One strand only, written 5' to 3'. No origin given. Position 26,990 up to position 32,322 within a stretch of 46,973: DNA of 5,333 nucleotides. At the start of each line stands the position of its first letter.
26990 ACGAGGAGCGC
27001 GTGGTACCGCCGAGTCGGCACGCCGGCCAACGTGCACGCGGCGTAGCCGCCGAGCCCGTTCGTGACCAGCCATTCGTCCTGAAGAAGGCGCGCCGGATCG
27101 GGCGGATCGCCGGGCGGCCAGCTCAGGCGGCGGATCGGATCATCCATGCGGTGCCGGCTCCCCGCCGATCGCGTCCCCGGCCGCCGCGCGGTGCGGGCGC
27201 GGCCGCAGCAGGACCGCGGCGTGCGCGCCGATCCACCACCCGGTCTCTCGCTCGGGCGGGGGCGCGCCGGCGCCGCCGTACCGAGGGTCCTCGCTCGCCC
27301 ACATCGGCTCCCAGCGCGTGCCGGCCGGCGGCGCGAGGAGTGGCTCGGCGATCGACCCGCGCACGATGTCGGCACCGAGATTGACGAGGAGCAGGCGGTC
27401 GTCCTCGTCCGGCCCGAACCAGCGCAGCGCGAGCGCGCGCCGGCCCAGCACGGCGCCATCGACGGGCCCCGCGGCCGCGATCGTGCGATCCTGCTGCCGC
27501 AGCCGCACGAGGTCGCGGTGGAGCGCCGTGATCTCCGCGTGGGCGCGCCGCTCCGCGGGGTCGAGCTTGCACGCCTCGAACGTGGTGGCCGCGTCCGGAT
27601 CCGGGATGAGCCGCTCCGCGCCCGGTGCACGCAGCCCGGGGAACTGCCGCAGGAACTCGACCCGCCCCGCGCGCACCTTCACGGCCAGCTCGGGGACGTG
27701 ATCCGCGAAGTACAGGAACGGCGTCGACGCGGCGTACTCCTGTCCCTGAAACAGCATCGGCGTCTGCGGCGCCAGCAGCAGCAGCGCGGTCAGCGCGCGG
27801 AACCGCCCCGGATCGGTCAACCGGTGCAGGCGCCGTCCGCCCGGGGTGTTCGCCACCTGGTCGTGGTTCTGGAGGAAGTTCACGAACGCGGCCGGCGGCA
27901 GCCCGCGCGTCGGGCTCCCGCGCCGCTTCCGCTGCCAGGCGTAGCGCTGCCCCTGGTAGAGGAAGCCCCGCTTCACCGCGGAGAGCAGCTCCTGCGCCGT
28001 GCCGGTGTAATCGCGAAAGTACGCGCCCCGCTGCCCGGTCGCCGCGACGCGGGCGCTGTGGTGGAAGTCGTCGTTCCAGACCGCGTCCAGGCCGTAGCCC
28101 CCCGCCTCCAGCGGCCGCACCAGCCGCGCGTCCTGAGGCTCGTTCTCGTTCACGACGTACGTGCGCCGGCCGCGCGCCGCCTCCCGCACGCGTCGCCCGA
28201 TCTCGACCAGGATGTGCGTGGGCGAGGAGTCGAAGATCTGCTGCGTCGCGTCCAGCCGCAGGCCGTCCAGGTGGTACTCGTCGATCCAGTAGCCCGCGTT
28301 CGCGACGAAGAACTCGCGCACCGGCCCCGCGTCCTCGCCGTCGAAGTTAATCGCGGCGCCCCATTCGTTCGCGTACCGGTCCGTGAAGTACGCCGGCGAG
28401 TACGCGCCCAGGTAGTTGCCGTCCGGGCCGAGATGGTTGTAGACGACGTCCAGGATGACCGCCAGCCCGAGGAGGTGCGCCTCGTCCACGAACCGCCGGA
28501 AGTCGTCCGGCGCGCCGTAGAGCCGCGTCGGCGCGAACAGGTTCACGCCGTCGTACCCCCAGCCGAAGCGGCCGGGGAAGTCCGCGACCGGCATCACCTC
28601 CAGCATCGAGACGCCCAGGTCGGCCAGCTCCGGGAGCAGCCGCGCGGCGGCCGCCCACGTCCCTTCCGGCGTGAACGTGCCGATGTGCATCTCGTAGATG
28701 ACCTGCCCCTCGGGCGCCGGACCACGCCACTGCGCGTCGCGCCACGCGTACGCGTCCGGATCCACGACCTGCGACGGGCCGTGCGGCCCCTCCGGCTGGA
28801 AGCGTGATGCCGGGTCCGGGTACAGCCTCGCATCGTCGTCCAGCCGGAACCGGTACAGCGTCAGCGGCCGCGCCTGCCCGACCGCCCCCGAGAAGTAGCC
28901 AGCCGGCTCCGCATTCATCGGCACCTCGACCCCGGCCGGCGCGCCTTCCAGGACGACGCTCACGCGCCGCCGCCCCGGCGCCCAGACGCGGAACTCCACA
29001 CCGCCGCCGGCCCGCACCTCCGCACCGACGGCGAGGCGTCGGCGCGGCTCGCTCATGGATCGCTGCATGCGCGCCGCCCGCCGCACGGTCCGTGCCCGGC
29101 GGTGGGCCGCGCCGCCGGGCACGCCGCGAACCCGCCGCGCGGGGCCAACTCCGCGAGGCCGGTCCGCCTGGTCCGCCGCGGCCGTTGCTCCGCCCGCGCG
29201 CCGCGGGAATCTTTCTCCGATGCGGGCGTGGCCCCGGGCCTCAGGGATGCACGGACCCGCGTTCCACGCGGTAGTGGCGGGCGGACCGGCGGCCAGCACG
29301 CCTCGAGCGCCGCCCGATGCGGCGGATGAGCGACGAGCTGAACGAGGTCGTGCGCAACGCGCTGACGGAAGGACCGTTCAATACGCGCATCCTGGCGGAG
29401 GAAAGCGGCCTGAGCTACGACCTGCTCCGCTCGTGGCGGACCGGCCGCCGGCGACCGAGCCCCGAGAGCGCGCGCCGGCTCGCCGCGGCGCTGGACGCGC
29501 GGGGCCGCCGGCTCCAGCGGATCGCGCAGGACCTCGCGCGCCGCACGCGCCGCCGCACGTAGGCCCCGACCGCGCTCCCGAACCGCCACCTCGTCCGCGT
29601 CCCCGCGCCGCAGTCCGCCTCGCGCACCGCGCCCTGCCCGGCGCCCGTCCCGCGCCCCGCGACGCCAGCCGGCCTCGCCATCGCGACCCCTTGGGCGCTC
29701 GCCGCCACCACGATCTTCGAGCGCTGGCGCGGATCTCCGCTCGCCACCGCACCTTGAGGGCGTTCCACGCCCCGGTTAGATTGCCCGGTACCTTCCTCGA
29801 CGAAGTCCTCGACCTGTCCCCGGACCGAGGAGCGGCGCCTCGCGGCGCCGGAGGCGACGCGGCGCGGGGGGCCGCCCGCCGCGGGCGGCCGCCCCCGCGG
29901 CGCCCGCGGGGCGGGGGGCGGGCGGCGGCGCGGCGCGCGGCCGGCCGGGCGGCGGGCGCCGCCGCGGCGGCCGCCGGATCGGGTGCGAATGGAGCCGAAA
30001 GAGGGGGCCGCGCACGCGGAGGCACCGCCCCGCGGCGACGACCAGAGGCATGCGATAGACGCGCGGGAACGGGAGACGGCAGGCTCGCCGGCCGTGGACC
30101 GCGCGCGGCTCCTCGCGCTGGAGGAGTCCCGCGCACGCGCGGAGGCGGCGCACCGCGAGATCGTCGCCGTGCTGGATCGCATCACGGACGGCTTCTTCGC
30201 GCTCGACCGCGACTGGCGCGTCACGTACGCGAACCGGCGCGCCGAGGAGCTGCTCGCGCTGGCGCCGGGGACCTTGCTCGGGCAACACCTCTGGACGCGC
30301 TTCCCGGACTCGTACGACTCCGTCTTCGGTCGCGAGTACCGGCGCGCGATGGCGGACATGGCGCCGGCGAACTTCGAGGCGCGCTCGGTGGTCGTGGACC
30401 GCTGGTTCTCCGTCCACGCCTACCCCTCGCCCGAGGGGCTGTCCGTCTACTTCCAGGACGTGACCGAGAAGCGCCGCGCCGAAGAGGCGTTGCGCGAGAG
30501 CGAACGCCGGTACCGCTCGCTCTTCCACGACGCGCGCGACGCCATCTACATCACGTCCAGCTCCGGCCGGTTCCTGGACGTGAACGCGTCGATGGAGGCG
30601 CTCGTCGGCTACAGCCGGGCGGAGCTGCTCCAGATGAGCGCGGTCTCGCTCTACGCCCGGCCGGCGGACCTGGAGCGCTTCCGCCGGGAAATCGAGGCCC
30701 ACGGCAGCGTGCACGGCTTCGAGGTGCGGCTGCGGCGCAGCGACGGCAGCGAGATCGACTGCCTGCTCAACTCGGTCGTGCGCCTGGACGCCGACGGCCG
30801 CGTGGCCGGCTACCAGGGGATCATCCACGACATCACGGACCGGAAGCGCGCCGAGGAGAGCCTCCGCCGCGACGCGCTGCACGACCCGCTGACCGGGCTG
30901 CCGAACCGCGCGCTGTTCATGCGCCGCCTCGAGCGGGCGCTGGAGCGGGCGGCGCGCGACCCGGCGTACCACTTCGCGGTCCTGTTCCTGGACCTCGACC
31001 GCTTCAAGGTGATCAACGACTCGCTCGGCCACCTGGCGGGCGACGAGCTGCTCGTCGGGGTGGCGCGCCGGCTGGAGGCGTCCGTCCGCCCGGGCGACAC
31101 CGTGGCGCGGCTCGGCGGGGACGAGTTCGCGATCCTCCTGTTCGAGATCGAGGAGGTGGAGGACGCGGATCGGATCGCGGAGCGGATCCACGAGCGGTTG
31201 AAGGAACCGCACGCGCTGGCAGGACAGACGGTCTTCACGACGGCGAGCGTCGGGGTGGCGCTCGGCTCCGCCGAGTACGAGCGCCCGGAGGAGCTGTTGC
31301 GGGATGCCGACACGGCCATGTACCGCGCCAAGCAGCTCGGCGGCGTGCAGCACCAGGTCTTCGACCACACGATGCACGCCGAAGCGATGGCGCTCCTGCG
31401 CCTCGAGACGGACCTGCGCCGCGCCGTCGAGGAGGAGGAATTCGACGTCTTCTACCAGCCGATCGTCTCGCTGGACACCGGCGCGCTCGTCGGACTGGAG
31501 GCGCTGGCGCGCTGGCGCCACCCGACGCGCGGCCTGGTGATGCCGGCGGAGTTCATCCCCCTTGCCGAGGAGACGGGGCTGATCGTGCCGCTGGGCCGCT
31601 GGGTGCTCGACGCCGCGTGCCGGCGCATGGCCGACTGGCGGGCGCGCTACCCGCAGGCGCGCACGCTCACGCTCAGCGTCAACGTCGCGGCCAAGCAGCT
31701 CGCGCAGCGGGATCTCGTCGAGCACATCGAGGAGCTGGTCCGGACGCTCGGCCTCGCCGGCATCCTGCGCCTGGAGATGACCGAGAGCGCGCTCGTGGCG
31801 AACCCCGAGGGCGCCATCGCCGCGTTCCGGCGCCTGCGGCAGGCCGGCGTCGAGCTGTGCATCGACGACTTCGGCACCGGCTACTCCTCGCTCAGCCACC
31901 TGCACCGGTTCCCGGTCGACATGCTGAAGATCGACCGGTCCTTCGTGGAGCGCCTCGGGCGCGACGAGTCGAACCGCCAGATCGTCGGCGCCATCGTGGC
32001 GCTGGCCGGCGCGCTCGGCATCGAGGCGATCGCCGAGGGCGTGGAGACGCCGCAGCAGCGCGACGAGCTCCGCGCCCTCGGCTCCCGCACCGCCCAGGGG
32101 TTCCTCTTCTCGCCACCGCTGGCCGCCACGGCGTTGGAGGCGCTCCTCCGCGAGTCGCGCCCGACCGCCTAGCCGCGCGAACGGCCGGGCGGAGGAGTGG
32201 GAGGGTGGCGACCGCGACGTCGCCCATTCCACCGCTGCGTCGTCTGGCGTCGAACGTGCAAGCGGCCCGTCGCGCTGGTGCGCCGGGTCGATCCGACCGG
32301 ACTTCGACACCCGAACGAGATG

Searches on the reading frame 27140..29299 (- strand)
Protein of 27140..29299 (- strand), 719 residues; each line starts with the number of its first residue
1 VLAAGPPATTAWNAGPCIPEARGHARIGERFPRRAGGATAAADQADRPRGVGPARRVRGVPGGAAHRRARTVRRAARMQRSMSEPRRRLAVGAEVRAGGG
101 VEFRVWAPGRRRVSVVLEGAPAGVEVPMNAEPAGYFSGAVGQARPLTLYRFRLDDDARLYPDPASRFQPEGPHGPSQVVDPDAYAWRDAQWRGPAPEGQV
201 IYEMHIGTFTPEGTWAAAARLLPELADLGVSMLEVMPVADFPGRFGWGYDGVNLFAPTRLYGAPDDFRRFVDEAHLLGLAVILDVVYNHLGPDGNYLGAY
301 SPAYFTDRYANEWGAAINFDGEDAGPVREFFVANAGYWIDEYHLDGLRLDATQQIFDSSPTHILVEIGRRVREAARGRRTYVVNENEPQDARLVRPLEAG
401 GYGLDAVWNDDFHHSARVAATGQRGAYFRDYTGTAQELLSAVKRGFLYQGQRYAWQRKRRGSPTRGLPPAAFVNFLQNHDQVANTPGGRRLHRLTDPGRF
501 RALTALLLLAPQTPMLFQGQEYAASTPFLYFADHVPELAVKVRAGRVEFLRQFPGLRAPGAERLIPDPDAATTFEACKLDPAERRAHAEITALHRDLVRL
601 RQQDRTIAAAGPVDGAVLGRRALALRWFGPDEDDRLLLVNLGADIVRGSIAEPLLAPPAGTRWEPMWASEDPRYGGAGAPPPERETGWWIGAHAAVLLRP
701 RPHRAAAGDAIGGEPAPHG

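Call 74: search_protein_families(library=pfam, proteins=[window:27140-29299:-], max_evalue=0.00001)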
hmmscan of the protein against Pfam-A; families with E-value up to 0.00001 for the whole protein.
window:27140-29299:- (719 aa): 2 families
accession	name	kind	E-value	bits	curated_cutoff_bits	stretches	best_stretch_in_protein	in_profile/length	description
PF00128.31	Alpha-amylase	-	1.7e-13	51.1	22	1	213-294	16-96/446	Alpha amylase, catalytic domain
PF11941.14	DUF3459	-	6.9e-11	42.8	22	1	593-689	1-90/90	Domain of unknown function (DUF3459)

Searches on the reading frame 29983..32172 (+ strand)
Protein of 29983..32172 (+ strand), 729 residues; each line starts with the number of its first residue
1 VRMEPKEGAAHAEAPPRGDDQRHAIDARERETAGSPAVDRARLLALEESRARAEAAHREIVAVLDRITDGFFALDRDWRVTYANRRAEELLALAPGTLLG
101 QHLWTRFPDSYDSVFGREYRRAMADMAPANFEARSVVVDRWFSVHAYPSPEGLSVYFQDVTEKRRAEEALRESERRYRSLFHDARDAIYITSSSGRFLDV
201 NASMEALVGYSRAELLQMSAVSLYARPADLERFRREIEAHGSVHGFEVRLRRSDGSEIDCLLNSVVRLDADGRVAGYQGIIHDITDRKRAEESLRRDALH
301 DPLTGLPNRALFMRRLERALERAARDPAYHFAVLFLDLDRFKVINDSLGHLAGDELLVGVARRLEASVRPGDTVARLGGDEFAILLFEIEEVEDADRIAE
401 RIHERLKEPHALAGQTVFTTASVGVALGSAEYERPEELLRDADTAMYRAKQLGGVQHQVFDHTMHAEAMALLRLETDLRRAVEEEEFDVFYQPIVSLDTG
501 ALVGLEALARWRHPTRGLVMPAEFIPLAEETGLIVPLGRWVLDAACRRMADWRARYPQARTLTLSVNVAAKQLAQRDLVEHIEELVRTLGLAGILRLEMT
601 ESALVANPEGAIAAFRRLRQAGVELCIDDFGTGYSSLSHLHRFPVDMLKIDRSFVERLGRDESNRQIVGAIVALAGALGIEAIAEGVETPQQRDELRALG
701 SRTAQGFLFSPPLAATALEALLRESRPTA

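Call 74: search_protein_families(library=pfam, proteins=[window:29983-32172:+], max_evalue=0.00001)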
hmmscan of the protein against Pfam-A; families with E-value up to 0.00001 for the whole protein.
window:29983-32172:+ (729 aa): 7 families
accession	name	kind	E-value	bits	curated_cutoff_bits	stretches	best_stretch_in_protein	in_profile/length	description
PF00563.25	EAL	-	1.7e-75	253.8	31.3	1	477-712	3-236/236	EAL domain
PF00990.26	GGDEF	-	7.3e-51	172.6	23.8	1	298-453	1-158/161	Diguanylate cyclase, GGDEF domain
PF00989.32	PAS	-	1.2e-28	99.8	22.6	2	176-284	2-113/113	PAS fold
PF08448.16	PAS_4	-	4.6e-25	88.4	23.1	2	64-165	1-110/110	PAS fold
PF13426.13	PAS_9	-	3.3e-20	72.7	27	1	186-286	2-103/103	PAS domain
PF13188.13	PAS_8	-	5.5e-13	48.8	21.8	0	175-217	1-43/65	PAS domain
PF08447.18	PAS_3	-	3.7e-08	34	25.6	1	198-281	2-89/89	PAS fold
